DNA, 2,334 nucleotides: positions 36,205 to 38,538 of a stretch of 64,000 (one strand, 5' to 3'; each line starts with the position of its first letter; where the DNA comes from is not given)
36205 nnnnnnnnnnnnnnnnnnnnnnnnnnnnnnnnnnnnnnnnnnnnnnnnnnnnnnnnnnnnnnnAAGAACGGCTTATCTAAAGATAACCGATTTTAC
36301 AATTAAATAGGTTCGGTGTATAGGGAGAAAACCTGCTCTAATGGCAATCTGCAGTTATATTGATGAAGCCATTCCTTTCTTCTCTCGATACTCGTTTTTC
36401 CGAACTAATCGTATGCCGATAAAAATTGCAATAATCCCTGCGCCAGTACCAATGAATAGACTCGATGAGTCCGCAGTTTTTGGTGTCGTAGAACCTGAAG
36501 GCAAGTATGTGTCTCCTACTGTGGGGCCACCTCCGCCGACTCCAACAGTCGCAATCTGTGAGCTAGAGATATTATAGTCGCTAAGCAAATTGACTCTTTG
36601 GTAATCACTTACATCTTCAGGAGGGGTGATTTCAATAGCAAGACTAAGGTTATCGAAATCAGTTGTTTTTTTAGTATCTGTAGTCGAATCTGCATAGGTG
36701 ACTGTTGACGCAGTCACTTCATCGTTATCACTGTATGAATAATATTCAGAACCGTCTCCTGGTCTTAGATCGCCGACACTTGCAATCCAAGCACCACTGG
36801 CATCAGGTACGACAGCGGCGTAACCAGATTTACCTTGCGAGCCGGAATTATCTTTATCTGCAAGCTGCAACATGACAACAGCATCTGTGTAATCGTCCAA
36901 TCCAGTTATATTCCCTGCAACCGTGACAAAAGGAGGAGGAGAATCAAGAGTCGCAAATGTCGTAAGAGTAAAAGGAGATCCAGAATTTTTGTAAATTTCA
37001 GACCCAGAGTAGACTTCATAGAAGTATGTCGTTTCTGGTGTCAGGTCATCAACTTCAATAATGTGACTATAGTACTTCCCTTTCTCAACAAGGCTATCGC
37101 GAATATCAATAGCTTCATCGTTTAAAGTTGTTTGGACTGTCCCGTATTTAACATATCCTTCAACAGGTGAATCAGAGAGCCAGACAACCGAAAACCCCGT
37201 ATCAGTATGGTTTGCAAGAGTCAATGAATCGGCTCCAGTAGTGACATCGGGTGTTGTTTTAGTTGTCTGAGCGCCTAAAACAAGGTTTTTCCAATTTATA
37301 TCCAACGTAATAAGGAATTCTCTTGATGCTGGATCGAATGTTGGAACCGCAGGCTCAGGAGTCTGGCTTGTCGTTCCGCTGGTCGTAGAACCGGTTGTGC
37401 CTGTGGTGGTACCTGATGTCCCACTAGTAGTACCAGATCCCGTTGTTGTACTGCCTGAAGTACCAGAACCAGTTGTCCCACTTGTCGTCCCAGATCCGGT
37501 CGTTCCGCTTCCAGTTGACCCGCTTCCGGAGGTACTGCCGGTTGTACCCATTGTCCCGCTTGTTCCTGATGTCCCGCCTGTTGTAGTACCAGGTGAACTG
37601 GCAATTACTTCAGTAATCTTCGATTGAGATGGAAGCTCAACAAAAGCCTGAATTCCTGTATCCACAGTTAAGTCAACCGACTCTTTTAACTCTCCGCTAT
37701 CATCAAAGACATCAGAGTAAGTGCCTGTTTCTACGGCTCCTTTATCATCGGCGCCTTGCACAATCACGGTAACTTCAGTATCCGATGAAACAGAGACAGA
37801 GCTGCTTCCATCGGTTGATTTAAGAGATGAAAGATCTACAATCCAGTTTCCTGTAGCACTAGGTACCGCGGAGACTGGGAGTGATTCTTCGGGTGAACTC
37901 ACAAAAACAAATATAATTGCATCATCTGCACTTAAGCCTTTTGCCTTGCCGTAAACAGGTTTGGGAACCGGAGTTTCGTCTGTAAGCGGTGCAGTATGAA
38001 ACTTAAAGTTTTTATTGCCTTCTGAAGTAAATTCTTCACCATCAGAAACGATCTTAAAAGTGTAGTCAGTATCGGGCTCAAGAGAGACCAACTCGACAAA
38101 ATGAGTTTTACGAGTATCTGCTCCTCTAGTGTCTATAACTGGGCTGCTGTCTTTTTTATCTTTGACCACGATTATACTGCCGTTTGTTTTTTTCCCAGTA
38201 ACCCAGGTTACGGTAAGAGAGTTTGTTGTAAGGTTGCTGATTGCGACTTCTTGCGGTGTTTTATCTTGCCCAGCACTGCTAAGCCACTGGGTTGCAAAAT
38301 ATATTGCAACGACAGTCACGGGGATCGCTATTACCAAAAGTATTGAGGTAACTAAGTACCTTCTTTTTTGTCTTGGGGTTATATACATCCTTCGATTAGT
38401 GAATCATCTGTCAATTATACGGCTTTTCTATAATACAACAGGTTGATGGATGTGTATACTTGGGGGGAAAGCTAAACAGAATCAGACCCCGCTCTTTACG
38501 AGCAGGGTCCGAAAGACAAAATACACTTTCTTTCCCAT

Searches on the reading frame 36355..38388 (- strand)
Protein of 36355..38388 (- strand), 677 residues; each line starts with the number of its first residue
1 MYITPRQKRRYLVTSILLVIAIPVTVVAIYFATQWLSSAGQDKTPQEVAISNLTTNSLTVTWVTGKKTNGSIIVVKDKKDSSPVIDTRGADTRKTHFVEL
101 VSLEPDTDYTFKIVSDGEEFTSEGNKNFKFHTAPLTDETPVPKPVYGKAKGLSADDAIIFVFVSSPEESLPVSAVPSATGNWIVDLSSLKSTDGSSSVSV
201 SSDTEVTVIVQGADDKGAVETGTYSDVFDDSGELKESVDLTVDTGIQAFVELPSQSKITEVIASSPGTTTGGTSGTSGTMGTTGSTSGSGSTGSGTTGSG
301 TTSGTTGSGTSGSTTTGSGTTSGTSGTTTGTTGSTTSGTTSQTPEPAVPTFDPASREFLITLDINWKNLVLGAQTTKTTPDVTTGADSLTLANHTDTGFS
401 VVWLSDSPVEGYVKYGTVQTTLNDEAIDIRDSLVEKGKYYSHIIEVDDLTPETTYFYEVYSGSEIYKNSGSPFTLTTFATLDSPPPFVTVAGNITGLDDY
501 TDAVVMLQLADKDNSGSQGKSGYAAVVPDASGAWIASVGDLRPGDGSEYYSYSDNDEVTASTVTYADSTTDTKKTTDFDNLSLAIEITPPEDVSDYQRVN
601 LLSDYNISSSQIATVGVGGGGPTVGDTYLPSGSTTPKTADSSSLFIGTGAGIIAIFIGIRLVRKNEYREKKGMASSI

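Call 4: search_protein_families(library=pfam, proteins=[window:36355-38388:-], max_evalue=1)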
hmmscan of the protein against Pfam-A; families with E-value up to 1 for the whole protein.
window:36355-38388:- (677 aa): 6 families
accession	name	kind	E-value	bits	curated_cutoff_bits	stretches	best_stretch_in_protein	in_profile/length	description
PF16656.11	Pur_ac_phosph_N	-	3.1e-15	56.9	30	2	389-474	6-90/93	Purple acid Phosphatase, N-terminal domain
PF00041.27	fn3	-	2.8e-09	37.5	25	2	44-115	2-68/84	Fibronectin type III domain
PF22986.3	Fn3_ELFN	-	0.0057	17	27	0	93-115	46-68/85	ELFN1/ELFN2, fibronectin type-III domain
PF16655.11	PhoD_N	-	0.0071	17.3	30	1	428-464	45-81/90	PhoD-like phosphatase, N-terminal domain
PF25077.1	DUF7800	-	0.019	15.5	27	0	436-473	47-84/89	Domain of unknown function (DUF7800)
PF23046.1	tSH3-B_UBE2O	-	0.073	13.2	22.4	1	29-76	70-112/139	UBE2O, tandem tSH3-B domain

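Call 12: search_protein_families(library=ncbifam, proteins=[window:36355-38388:-], max_evalue=0.1)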
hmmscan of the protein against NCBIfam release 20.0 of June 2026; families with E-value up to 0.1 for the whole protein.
window:36355-38388:- (677 aa): 1 family
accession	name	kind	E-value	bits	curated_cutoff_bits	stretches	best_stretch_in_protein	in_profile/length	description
NF010352.0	PRK13780.1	equivalog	0.099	12.5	110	0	188-221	43-76/88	phosphocarrier protein HPr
